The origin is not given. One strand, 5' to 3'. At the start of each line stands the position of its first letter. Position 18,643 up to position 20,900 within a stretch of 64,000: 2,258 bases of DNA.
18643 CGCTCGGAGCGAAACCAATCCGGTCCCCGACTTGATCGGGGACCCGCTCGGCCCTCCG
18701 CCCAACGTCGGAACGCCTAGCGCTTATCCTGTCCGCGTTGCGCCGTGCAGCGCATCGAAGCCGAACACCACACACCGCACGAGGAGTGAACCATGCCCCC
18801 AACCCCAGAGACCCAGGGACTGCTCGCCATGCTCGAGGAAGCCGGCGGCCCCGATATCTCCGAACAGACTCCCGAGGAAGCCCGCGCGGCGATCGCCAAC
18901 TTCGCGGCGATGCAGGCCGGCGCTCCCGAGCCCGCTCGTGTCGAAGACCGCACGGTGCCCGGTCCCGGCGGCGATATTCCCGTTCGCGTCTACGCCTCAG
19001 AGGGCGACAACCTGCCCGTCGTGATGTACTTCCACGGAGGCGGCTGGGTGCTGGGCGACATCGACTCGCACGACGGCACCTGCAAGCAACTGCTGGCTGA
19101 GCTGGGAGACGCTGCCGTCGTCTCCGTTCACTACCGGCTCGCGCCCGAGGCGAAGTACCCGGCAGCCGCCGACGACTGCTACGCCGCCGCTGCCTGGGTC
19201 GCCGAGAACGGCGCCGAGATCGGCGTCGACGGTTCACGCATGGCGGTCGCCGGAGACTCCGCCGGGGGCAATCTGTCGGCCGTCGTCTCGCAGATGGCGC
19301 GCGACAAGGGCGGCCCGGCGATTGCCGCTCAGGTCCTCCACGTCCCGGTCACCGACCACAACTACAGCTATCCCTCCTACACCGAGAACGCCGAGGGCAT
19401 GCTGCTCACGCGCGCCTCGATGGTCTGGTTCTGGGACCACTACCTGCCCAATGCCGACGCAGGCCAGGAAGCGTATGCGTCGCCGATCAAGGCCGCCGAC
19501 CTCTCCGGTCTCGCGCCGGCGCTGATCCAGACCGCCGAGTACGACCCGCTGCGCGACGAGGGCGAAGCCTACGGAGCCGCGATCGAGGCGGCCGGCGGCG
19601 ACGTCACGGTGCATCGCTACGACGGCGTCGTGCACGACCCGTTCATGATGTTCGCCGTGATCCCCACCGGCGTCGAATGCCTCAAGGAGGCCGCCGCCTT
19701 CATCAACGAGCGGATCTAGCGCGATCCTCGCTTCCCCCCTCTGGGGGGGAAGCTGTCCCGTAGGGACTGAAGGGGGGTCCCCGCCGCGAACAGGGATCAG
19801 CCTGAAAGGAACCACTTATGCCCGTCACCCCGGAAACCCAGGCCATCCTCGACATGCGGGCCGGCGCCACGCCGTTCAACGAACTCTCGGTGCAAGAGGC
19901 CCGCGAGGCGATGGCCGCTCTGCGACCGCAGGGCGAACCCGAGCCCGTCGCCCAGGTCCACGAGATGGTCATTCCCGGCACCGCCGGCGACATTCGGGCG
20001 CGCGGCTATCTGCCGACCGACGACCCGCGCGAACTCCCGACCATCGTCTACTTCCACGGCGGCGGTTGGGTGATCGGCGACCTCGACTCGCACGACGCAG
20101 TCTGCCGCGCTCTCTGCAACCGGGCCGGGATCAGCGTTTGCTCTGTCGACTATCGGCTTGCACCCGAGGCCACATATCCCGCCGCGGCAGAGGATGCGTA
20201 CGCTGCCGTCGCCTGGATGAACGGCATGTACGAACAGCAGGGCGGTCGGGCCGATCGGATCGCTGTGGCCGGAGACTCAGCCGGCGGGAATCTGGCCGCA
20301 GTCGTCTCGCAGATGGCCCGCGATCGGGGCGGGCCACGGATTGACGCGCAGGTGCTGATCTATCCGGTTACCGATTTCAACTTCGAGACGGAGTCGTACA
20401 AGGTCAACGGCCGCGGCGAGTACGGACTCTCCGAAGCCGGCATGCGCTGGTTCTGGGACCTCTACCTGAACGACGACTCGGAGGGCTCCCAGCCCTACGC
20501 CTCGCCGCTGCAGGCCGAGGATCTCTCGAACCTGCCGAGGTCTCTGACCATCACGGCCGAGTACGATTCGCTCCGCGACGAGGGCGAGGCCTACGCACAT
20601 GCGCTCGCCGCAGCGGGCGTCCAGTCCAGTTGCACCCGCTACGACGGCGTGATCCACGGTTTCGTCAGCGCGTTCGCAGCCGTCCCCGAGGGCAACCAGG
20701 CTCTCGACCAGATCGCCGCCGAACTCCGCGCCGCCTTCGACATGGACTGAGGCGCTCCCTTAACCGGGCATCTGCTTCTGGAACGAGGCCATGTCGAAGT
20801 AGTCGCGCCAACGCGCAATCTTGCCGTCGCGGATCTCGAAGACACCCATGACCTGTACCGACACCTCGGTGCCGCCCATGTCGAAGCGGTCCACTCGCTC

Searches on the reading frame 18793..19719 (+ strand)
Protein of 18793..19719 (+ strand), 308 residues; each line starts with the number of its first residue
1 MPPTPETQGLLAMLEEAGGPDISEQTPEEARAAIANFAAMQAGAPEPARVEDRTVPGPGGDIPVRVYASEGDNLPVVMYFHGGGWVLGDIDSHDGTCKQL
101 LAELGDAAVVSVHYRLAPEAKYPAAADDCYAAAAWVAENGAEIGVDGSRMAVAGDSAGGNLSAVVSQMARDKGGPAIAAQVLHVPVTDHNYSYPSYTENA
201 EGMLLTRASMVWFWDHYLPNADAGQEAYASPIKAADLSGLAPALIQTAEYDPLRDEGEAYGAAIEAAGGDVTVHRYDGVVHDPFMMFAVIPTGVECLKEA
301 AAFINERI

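Call 10: search_protein_families(library=pfam, proteins=[window:18793-19719:+])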
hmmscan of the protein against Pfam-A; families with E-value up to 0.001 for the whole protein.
window:18793-19719:+ (308 aa): 4 families
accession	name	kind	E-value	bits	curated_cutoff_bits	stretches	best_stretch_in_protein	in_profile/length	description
PF07859.19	Abhydrolase_3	-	1.9e-74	250.4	25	1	77-282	1-207/210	alpha/beta hydrolase fold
PF20434.5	BD-FAE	-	1.5e-22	80.6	26.8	1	69-169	8-110/215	BD-FAE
PF00135.34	COesterase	-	4.7e-09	36.2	27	1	70-166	99-201/515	Carboxylesterase family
PF00326.27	Peptidase_S9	-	2.3e-05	24.5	22.6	1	126-202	45-118/213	Prolyl oligopeptidase family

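Call 40: find_homologous_proteins(query=window:18793-19716:+, max_evalue=1e-60)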
Query window:18793-19716:+ (308 aa): 6419 proteins with E <= 1e-60 among 8000 candidates; the best 120 are listed.
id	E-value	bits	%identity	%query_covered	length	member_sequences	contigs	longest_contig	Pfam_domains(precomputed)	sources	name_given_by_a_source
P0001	5.5e-197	671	97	100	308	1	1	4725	PF00135.35,PF07859.20,PF20434.6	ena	-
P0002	6.4e-197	671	97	100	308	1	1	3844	PF00135.35,PF07859.20,PF20434.6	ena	-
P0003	2.6e-196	669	96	100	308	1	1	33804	PF00135.35,PF07859.20,PF20434.6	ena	-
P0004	1.5e-195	666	96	100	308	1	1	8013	PF00135.35,PF07859.20,PF20434.6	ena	-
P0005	3.0e-195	665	96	100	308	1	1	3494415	PF00135.35,PF07859.20,PF20434.6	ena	-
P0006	4.7e-195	665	96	100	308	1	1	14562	PF00135.35,PF00326.28,PF07859.20,PF20434.6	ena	-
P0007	9.4e-195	664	96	100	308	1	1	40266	PF00135.35,PF07859.20,PF20434.6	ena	-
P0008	1.1e-194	664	96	100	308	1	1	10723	PF00135.35,PF00326.28,PF07859.20,PF20434.6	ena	-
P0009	1.1e-194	664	96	100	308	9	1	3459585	PF00135.35,PF07859.20,PF20434.6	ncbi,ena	-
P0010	1.3e-194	663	96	100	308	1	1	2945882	PF00135.35,PF07859.20,PF20434.6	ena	-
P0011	1.4e-194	663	96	100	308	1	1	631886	PF00135.35,PF00326.28,PF07859.20,PF20434.6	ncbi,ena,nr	ncbi:MAG: alpha/beta hydrolase [Chloroflexota bacterium]|nr:alpha/beta hydrolase [Chloroflexota bact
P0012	1.9e-194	663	96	100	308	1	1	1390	PF00135.35,PF07859.20,PF20434.6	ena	-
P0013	3.2e-194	662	96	100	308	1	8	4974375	PF00135.35,PF07859.20,PF20434.6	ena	-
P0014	3.8e-194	662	95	100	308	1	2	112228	PF00135.35,PF00326.28,PF07859.20,PF20434.6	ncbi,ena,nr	ncbi:MAG: alpha/beta hydrolase [Chloroflexi bacterium]|nr:alpha/beta hydrolase [Chloroflexota bacter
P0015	5.7e-194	661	95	100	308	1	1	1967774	PF00135.35,PF00326.28,PF07859.20,PF20434.6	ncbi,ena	-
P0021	1.8e-193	660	96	100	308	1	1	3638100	PF00135.35,PF07859.20,PF20434.6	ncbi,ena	-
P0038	4.5e-188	642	93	100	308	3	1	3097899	PF00135.35,PF00326.28,PF07859.20,PF20434.6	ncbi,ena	-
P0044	5.8e-186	635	91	100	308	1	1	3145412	PF00135.35,PF07859.20,PF20434.6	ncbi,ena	-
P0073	4.5e-177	606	87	100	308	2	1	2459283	PF00135.35,PF00326.28,PF07859.20,PF20434.6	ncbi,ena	-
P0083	3.5e-157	540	79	100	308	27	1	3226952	PF00135.35,PF00326.28,PF07859.20,PF10340.16,PF20434.6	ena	-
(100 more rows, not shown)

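Call 41: find_encoding_contigs(protein=P0005, flank=10000, max_places=1)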
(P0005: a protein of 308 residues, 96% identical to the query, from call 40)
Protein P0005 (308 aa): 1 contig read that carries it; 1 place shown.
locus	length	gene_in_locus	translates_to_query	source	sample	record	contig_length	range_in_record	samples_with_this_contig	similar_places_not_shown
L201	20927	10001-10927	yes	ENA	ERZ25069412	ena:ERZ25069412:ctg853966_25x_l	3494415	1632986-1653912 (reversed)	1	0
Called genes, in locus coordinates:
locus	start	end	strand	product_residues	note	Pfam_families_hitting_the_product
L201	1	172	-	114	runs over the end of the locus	-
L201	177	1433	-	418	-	PF02515:CoA_transf_3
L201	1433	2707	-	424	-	PF02515:CoA_transf_3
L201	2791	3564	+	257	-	PF00106:adh_short, PF01370:Epimerase (weak), PF08659:KR (weak), PF13561:adh_short_C2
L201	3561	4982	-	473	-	PF02646:RmuC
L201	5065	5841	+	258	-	PF09619:YscW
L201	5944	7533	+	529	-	PF00501:AMP-binding, PF13193:AMP-binding_C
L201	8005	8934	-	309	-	PF20434:BD-FAE, PF07859:Abhydrolase_3, PF00326:Peptidase_S9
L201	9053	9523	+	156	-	PF04978:MST, PF12867:DinB_2 (weak)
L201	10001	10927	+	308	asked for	PF00135:COesterase, PF20434:BD-FAE, PF07859:Abhydrolase_3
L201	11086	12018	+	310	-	PF00135:COesterase, PF20434:BD-FAE, PF07859:Abhydrolase_3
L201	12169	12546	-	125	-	PF07858:LEH, PF07366:SnoaL, PF12680:SnoaL_2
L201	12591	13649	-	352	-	PF00296:Bac_luciferase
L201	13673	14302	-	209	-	PF13468:Glyoxalase_3, PF13669:Glyoxalase_4 (weak)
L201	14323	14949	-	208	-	PF13468:Glyoxalase_3, PF13669:Glyoxalase_4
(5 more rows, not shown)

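Call 42: find_encoding_contigs(protein=P0021, flank=10000, max_places=1)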
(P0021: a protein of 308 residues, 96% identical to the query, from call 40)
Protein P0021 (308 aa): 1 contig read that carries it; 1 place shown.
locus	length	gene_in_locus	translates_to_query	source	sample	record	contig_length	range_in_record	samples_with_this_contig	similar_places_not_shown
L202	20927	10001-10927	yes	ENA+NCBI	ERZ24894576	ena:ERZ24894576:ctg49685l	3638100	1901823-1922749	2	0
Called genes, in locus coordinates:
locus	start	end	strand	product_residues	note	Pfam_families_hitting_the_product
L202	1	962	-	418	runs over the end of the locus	PF02515:CoA_transf_3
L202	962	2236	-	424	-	PF02515:CoA_transf_3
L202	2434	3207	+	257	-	PF00106:adh_short, PF01370:Epimerase (faint), PF08659:KR, PF13561:adh_short_C2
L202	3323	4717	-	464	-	PF02646:RmuC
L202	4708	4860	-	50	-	-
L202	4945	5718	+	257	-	PF09619:YscW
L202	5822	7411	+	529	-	PF00501:AMP-binding, PF13193:AMP-binding_C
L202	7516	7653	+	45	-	-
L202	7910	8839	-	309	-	PF20434:BD-FAE, PF07859:Abhydrolase_3, PF00326:Peptidase_S9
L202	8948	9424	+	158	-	PF04978:MST, PF12867:DinB_2 (weak)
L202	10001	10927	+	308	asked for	PF00135:COesterase, PF20434:BD-FAE, PF07859:Abhydrolase_3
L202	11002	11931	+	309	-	PF00135:COesterase (weak), PF20434:BD-FAE, PF07859:Abhydrolase_3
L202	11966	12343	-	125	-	PF07858:LEH, PF07366:SnoaL (weak), PF12680:SnoaL_2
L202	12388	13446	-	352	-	PF00296:Bac_luciferase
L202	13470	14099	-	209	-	PF13468:Glyoxalase_3, PF13669:Glyoxalase_4 (weak)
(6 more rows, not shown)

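Call 43: find_encoding_contigs(protein=P0038, flank=10000, max_places=1)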
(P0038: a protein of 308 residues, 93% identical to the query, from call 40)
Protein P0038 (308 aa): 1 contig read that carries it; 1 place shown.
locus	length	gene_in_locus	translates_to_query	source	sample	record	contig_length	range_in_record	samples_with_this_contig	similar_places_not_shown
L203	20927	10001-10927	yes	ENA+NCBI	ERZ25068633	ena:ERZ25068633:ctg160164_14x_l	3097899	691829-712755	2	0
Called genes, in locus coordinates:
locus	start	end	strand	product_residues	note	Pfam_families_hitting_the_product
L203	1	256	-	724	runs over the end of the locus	PF02515:CoA_transf_3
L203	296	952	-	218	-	PF01121:CoaE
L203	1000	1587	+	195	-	PF03352:Adenine_glyco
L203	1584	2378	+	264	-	PF00378:ECH_1, PF16113:ECH_2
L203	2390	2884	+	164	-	PF00583:Acetyltransf_1, PF13673:Acetyltransf_10, PF13508:Acetyltransf_7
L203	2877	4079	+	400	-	PF00462:Glutaredoxin, PF03486:HI0933_like (faint), PF07992:Pyr_redox_2, PF00890:FAD_binding_2 (faint), PF01266:DAO (faint), PF12831:FAD_oxidored, PF13738:Pyr_redox_3, PF00070:Pyr_redox, +1 more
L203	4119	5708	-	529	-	PF00501:AMP-binding, PF13193:AMP-binding_C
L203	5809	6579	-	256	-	PF09619:YscW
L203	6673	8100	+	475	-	PF02646:RmuC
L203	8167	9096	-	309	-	PF20434:BD-FAE, PF07859:Abhydrolase_3, PF00326:Peptidase_S9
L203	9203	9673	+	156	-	PF04978:MST, PF12867:DinB_2 (weak)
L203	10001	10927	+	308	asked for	PF00135:COesterase, PF20434:BD-FAE, PF07859:Abhydrolase_3, PF00326:Peptidase_S9 (weak)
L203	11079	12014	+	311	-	PF00135:COesterase, PF10340:Say1_Mug180 (weak), PF20434:BD-FAE, PF07859:Abhydrolase_3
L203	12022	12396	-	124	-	PF07858:LEH, PF07366:SnoaL (weak), PF12680:SnoaL_2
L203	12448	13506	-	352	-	PF00296:Bac_luciferase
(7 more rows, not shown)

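Call 44: find_encoding_contigs(protein=P0044, flank=10000, max_places=1)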
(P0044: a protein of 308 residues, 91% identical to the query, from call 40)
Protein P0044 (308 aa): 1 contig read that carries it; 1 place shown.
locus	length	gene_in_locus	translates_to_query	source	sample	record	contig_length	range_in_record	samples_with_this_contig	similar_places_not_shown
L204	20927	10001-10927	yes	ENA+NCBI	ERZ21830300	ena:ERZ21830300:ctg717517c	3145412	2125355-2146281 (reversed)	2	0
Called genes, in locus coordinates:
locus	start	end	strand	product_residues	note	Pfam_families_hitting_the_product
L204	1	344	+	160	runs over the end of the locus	-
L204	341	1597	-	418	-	PF02515:CoA_transf_3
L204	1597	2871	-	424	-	PF02515:CoA_transf_3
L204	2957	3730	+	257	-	PF00106:adh_short, PF01370:Epimerase (weak), PF08659:KR (weak), PF13561:adh_short_C2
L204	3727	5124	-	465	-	PF02646:RmuC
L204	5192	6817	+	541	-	PF00501:AMP-binding, PF13193:AMP-binding_C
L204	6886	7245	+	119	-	PF04480:DUF559, PF18741:MTES_1575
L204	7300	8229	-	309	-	PF20434:BD-FAE, PF07859:Abhydrolase_3, PF00326:Peptidase_S9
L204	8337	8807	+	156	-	PF04978:MST (weak), PF12867:DinB_2 (weak)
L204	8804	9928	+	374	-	PF00933:Glyco_hydro_3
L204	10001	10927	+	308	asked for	PF00135:COesterase (weak), PF20434:BD-FAE, PF07859:Abhydrolase_3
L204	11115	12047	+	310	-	PF00135:COesterase, PF10340:Say1_Mug180 (weak), PF20434:BD-FAE, PF07859:Abhydrolase_3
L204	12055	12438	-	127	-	PF07858:LEH, PF07366:SnoaL (weak), PF12680:SnoaL_2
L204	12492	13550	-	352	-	PF00296:Bac_luciferase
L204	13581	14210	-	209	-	PF13468:Glyoxalase_3, PF13669:Glyoxalase_4 (weak)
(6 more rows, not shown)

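Call 75: find_encoding_contigs(protein=P0073, flank=6000, max_places=1)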
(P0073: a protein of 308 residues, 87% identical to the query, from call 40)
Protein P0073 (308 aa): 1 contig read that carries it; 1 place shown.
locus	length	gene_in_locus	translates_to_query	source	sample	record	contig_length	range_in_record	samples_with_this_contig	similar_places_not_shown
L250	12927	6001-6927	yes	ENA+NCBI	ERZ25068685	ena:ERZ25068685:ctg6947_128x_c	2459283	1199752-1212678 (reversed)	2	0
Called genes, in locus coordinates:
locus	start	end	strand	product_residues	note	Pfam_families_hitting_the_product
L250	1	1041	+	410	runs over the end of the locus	PF00462:Glutaredoxin, PF13417:GST_N_3 (weak), PF00890:FAD_binding_2 (faint), PF07992:Pyr_redox_2, PF12831:FAD_oxidored (weak), PF13450:NAD_binding_8 (weak), PF13738:Pyr_redox_3, PF00070:Pyr_redox, +1 more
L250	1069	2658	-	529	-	PF00501:AMP-binding, PF13193:AMP-binding_C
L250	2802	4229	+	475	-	PF02646:RmuC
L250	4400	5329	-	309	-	PF20434:BD-FAE, PF07859:Abhydrolase_3, PF00326:Peptidase_S9 (weak)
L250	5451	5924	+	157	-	PF04978:MST, PF12867:DinB_2 (weak)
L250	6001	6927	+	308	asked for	PF00135:COesterase, PF20434:BD-FAE, PF07859:Abhydrolase_3, PF00326:Peptidase_S9 (weak)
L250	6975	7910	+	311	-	PF00135:COesterase, PF20434:BD-FAE, PF07859:Abhydrolase_3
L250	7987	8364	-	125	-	PF07858:LEH, PF07366:SnoaL, PF12680:SnoaL_2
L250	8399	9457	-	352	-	PF00296:Bac_luciferase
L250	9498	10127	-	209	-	PF13468:Glyoxalase_3, PF13669:Glyoxalase_4 (weak)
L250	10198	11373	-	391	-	PF01546:Peptidase_M20, PF07687:M20_dimer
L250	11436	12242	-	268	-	PF00106:adh_short, PF08659:KR, PF23441:SDR (faint), PF13561:adh_short_C2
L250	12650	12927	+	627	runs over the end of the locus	PF01558:POR, PF01855:POR_N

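Call 76: find_encoding_contigs(protein=P0083, flank=6000, max_places=1)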
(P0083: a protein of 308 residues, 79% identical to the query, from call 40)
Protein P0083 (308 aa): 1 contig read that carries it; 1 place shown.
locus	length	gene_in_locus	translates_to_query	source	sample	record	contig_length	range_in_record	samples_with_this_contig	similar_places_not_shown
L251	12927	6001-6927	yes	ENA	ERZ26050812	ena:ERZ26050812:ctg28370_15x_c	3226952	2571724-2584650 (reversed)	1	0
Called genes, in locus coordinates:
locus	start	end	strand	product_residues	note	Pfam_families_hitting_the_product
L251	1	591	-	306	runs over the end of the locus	PF20434:BD-FAE, PF07859:Abhydrolase_3, PF00326:Peptidase_S9 (weak)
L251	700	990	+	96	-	-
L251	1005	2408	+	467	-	PF01555:N6_N4_Mtase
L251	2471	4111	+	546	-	PF01555:N6_N4_Mtase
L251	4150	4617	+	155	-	PF04978:MST, PF12867:DinB_2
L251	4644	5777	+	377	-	PF00933:Glyco_hydro_3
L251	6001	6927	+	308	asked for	PF00135:COesterase, PF10340:Say1_Mug180 (weak), PF20434:BD-FAE, PF07859:Abhydrolase_3, PF00326:Peptidase_S9 (weak)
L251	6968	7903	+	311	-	PF00135:COesterase, PF20434:BD-FAE, PF07859:Abhydrolase_3, PF00326:Peptidase_S9 (faint)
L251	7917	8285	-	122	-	PF07858:LEH, PF07366:SnoaL, PF12680:SnoaL_2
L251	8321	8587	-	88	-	-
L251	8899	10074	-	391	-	PF02463:SMC_N (weak), PF13175:AAA_15, PF13555:AAA_29 (weak), PF13304:AAA_21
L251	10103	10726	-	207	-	PF13468:Glyoxalase_3, PF13669:Glyoxalase_4 (weak)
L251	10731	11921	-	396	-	PF01546:Peptidase_M20, PF07687:M20_dimer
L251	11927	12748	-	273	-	PF00106:adh_short, PF08659:KR (weak), PF13561:adh_short_C2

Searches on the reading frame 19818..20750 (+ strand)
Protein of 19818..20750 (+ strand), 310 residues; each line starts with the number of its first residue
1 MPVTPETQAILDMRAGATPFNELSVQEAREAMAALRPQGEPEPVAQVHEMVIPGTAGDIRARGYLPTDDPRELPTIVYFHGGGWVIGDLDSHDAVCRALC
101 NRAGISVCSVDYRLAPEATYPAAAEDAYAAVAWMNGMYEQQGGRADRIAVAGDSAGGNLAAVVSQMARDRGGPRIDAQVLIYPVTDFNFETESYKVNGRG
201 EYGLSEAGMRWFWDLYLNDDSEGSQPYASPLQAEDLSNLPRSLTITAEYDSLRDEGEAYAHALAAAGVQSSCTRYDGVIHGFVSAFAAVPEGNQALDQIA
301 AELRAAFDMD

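Call 10: search_protein_families(library=pfam, proteins=[window:19818-20750:+])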
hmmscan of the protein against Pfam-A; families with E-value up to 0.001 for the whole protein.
window:19818-20750:+ (310 aa): 4 families
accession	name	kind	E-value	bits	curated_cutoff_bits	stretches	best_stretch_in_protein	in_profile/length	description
PF07859.19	Abhydrolase_3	-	3.8e-77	259.2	25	1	76-283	1-209/210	alpha/beta hydrolase fold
PF20434.5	BD-FAE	-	1.8e-20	73.9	26.8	1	64-168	4-111/215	BD-FAE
PF00135.34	COesterase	-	3.7e-08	33.2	27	1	65-165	92-202/515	Carboxylesterase family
PF05448.18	AXE1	-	0.00098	18.4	21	0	21-98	28-106/321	Acetyl xylan esterase (AXE1)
